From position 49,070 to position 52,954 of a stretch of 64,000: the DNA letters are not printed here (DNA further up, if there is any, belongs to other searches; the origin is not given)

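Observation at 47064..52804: Uncharacterised three-gene module: 1194-aa beta/alpha-solenoid giant + catalytically degenerate Hsp70-fold protein + TPR protein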

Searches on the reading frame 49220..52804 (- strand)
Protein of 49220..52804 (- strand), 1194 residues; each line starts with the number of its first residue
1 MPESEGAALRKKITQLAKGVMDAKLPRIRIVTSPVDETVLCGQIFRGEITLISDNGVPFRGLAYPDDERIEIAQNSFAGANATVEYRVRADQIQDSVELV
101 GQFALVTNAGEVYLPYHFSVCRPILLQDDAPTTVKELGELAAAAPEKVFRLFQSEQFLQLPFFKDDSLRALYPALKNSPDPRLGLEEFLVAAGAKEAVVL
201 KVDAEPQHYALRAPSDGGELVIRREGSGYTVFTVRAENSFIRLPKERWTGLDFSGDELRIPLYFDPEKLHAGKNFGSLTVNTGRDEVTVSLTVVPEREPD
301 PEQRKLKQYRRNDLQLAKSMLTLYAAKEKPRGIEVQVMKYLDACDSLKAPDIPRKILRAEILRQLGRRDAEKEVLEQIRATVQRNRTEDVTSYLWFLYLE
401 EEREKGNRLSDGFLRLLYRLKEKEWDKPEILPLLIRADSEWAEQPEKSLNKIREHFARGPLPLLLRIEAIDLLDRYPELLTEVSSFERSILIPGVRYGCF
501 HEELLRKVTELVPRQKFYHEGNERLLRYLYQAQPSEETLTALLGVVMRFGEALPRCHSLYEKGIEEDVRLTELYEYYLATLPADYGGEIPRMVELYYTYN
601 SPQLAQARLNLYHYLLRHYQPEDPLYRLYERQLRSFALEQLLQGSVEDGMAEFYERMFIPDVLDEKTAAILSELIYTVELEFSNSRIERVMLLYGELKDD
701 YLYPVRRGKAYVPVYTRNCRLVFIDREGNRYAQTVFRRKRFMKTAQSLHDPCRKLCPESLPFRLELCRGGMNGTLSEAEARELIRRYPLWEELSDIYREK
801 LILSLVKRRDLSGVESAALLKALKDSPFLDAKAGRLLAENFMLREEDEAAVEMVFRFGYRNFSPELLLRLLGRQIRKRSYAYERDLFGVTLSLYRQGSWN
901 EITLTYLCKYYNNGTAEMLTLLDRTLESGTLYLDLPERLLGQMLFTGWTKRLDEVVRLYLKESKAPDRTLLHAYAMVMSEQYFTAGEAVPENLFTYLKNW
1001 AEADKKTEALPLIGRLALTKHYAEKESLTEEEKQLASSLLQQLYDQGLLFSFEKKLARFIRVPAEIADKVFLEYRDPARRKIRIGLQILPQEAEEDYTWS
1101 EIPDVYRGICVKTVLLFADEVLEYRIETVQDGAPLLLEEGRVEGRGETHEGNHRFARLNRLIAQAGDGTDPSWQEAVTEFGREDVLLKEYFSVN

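Call 3: search_protein_families(library=pfam, proteins=[window:49220-52804:-], max_evalue=0.1)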
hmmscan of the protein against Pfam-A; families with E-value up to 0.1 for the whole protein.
window:49220-52804:- (1194 aa): 2 families
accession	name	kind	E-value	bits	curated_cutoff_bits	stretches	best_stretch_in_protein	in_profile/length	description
PF18984.5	DUF5717_N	-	5.7e-175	584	25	1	10-880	2-874/875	Family of unknown function (DUF5717)N-terminal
PF18983.5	DUF5717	-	1.6e-63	215.2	25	1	885-1191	3-306/306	Family of unknown function (DUF5717)C-terminal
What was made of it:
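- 49220..52780 (-): Giant scaffold gene (DUF5717_N + DUF5717). 1186 aa from TTG 52780. The alternative ATG 52804 gives 1194 aa; the residue numbers below use the 1194-aa frame. Pfam E 6e-175 and 2e-63 (call 3).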

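Call 4: search_protein_families(library=ncbifam, proteins=[window:49220-52804:-], max_evalue=0.1)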
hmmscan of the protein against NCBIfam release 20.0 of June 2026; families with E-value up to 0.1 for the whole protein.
window:49220-52804:- (1194 aa): 0 families

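Call 6: search_protein_families(library=padloc, proteins=[window:49220-52804:-], max_evalue=0.1)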
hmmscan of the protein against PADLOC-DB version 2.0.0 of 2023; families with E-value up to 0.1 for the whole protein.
window:49220-52804:- (1194 aa): 0 families

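Call 11: find_homologous_proteins(query=window:49220-52804:-, max_evalue=0.001)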
Query window:49220-52804:- (1194 aa): 33 proteins with E <= 0.001 among 8000 candidates.
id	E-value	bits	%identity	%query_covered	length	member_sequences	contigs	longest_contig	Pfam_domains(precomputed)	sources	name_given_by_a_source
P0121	0.0e+0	2661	100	99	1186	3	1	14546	PF18984.6,PF18983.6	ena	-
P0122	0.0e+0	1892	72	99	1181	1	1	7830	PF18984.6,PF18983.6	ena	-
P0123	0.0e+0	1533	58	99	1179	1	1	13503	PF18984.6,PF18983.6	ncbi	-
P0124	0.0e+0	1507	57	99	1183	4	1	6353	PF18984.6,PF18983.6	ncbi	-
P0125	0.0e+0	1430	56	99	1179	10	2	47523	PF18984.6,PF18983.6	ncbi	-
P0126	0.0e+0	1418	55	99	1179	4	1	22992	PF18984.6,PF18983.6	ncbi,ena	-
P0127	0.0e+0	1411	56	99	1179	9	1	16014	PF18984.6,PF18983.6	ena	-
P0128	0.0e+0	1406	56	99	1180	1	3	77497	PF18984.6,PF18983.6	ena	-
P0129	0.0e+0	1395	53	99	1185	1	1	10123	PF18984.6,PF18983.6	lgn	-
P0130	0.0e+0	1377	53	99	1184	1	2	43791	PF18984.6,PF18983.6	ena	-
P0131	0.0e+0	1366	56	95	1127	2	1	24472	PF18984.6,PF18983.6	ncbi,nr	ncbi:MAG: hypothetical protein J5496_05870, partial [Lachnospiraceae bacterium]|nr:hypothetical prot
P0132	0.0e+0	1347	53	99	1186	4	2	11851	PF18984.6,PF18983.6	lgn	-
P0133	0.0e+0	1335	52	99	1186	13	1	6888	PF18984.6,PF18983.6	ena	-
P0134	0.0e+0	1314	51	99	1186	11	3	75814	PF18984.6,PF18983.6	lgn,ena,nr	nr:hypothetical protein [Lachnospiraceae bacterium]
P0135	0.0e+0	1300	52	99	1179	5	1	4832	PF18984.6,PF18983.6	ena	-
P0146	2.7e-149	517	30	99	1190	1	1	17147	PF18984.6,PF18983.6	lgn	-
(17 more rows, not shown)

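Call 31: predict_structure(alignment_id=A2)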
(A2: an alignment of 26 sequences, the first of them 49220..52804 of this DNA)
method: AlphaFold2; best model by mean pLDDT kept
length: 1194 residues; sequences in the alignment: 26
mean_pLDDT: 85.3   pTM: 0.56
mean pLDDT of the five models: 85.3, 84.5, 83.4, 82.8, 81.7
residues with pLDDT >= 90: 379; 70-90: 739; 50-70: 65; < 50: 11
segments of 3 or more residues with pLDDT < 50: 1-4, 1146-1149, 1192-1194
pLDDT, mean of each block of 10 residues (from residue 1): 57 89 82 78 88 88 88 88 90 79 90 90 62 87 88 84 82 89 92 90 87 77 90 90 91 91 86 88 88 72 76 91 89 90 88 91 90 91 84 89 74 78 77 83 85 89 92 92 92 91 91 89 92 90 92 91 90 91 80 83 87 87 86 89 84 84 86 91 91 91 92 89 89 88 77 89 89 84 83 87 79 65 81 84 86 82 87 90 87 88 91 91 88 86 90 90 85 93 87 89 81 92 90 90 88 88 80 82 87 86 87 85 86 83 62 72 69 75 69 42
secondary structure, 60 per line:
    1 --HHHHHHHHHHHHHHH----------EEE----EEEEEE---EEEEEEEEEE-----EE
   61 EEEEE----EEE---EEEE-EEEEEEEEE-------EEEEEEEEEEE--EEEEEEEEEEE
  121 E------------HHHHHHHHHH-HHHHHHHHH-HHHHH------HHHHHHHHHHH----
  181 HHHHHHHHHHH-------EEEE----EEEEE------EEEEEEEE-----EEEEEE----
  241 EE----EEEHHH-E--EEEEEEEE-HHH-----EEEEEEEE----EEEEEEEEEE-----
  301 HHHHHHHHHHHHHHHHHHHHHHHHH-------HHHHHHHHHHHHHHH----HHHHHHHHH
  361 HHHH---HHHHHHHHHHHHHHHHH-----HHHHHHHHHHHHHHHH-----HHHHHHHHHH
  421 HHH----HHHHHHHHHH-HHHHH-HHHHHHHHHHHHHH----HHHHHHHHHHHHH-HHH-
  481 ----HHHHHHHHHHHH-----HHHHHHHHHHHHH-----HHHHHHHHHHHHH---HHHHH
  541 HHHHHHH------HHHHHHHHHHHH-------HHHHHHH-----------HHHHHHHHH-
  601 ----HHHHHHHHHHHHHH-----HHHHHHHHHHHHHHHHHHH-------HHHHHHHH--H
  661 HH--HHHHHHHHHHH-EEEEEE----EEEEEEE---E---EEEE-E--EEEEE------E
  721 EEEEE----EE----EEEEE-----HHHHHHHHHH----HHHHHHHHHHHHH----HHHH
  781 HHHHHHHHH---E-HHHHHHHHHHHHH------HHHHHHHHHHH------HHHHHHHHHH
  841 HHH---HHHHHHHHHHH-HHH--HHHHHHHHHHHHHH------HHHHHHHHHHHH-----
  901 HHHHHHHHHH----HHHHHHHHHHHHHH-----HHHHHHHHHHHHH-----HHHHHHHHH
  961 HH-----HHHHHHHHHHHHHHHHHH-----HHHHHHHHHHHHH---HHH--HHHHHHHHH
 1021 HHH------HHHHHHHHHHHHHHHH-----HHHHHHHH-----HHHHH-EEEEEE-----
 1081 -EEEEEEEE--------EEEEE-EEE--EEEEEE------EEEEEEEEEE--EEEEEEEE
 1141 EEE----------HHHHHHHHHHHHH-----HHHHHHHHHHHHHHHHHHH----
elements in order (helices of 4 or more, strands of 3 or more residues): H3-17 E28-30 E35-40 E44-53 E59-65 E70-72 E76-79 E81-89 E97-107 E110-121 H134-143 H145-153 H155-159 H166-176 H181-191 E199-202 E207-211 E218-225 E231-236 E247-249 E257-264 E274-281 E286-295 H301-325 H333-347 H352-364 H368-384 H390-405 H411-423 H428-437 H439-443 H445-458 H463-475 H485-496 H502-514 H520-532 H536-547 H554-565 H573-579 H591-599 H605-618 H624-642 H650-657 H665-675 E677-682 E687-693 E701-704 E709-713 E720-725 E736-740 H746-755 H760-772 H777-789 H795-807 H814-824 H831-843 H847-857 H864-877 H884-895 H901-910 H915-928 H934-946 H952-962 H968-985 H991-1003 H1012-1023 H1030-1045 H1051-1058 H1064-1068 E1070-1075 E1082-1089 E1098-1102 E1104-1106 E1109-1114 E1121-1130 E1133-1143 H1154-1166 H1172-1190
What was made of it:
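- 49220..52780 (-): AF2 pLDDT 85.3 (call 31).
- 52442..52723 (-): Giant, Ig-like beta-sandwich 1 (res 28-121). AF2 strands (call 31).
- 52232..52405 (-): Giant, helical insert between the Ig domains (res 134-191). It carries the best-conserved motif of the protein, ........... AF2 helices (call 31).
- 50780..51904 (-): Giant, TPR/HAT-like alpha-solenoid, first part (res 301-675). AF2 helix pairs (call 31).
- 50585..50776 (-): Giant, small beta domain inserted in the solenoid (res 677-740). AF2 strands (call 31)
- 49235..49597 (-): Giant, C-terminal beta-sandwich (res 1070-1143) plus two terminal helices (res 1154-1190). AF2 (call 31)
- Checked: The beta/alpha/beta layout of the giant is borne out by AF2 (call 31).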

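Call 33: fold_search(model_id=the predicted structure, library=pdb)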
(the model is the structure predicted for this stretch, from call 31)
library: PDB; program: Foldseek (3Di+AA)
matches with E <= 10: 1742; with E <= 0.001: 65
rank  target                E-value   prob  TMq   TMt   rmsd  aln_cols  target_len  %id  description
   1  9ijj_h                1.4e-06  1.00  0.07  0.06  15.7       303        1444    7  In situ structure of the central apparatus in mouse sperm axoneme. (released 2025-06-04)
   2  7som_D                1.9e-06  1.00  0.08  0.06  28.2       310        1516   12  Ciliary C2 central pair apparatus isolated from Chlamydomonas reinhardtii (released 2022-04-13)
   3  7sqc_2B               4.2e-06  1.00  0.08  0.12  15.6       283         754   11  Ciliary C1 central pair apparatus isolated from Chlamydomonas reinhardtii (released 2022-04-13)
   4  7sqc_2A               4.9e-06  1.00  0.08  0.12  14.9       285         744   11  Ciliary C1 central pair apparatus isolated from Chlamydomonas reinhardtii (released 2022-04-13)
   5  7sqc_M1               9.5e-06  1.00  0.08  0.15  20.4       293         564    9  Ciliary C1 central pair apparatus isolated from Chlamydomonas reinhardtii (released 2022-04-13)
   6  9ijj_C                1.3e-05  1.00  0.08  0.09  17.5       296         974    9  In situ structure of the central apparatus in mouse sperm axoneme. (released 2025-06-04)
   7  9ijj_E                1.9e-05  1.00  0.07  0.17  14.8       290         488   10  In situ structure of the central apparatus in mouse sperm axoneme. (released 2025-06-04)
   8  7sqc_F0               1.9e-05  1.00  0.07  0.25  15.7       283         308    8  Ciliary C1 central pair apparatus isolated from Chlamydomonas reinhardtii (released 2022-04-13)
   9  7sqc_O0               3.3e-05  1.00  0.07  0.08  15.5       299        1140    9  Ciliary C1 central pair apparatus isolated from Chlamydomonas reinhardtii (released 2022-04-13)
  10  7sqc_T1               3.4e-05  1.00  0.08  0.15  15.2       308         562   10  Ciliary C1 central pair apparatus isolated from Chlamydomonas reinhardtii (released 2022-04-13)
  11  7sqc_F1               4.1e-05  1.00  0.07  0.17  15.4       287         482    8  Ciliary C1 central pair apparatus isolated from Chlamydomonas reinhardtii (released 2022-04-13)
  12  7qdr_B                4.3e-05  1.00  0.11  0.11  33.5       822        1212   12  Apo human SKI complex in the closed state (released 2022-02-02)
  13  7sqc_T3               4.5e-05  1.00  0.08  0.28  16.4       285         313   11  Ciliary C1 central pair apparatus isolated from Chlamydomonas reinhardtii (released 2022-04-13)
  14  9ijj_L                5.4e-05  1.00  0.07  0.33  19.6       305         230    7  In situ structure of the central apparatus in mouse sperm axoneme. (released 2025-06-04)
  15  8c6j_S                5.4e-05  1.00  0.10  0.14  27.7       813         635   12  Human spliceosomal PM5 C* complex (released 2023-07-12)
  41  2qsv                  2.0e-04  1.00  0.08  0.36  25.1       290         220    6  Crystal structure of protein of unknown function from Porphyromonas gingivalis W83 (released 2007-09-25)
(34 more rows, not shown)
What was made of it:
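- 52442..52723 (-): Foldseek hits to ASH/MSP-type Ig domains of ciliary central-pair proteins, the CEP192 SPD-2 domain, titin Ig and P. gingivalis 2qsv (call 33).
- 51920..52210 (-): Giant, Ig-like beta-sandwich 2 (res 199-295). Calls 31 and 33.
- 50780..51904 (-): Foldseek hits to Ski3, Ctr9, XAB2/Syf1-type, Naa15, IFT-A and PPR10 (call 33).
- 49601..50569 (-): Giant, alpha-solenoid, second part (res 746-1068). Calls 31 and 33
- Closest known: Large TPR/HAT-type scaffold subunits. Same: It aligns the N-terminal ~300 residues with ASH-type Ig domains (E 1e-6 to 1e-4) (call 33).
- Giant anatomy: calls 31 and 33. The all-interaction-domain architecture of the giant fits a structural scaffold (calls 31, 33).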

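Call 75: search_solved_structures(query=A2, max_evalue=1)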
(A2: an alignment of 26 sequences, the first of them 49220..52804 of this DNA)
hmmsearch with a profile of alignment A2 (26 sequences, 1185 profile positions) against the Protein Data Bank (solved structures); distinct sequences matched with E-value up to 1: 0.
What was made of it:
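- Tried and rejected: None at E<=1 (call 75).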

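Call 76: search_protein_families(library=phrogs, proteins=[window:49220-52804:-], max_evalue=0.01)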
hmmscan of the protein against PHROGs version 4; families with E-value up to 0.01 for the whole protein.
window:49220-52804:- (1194 aa): 0 families
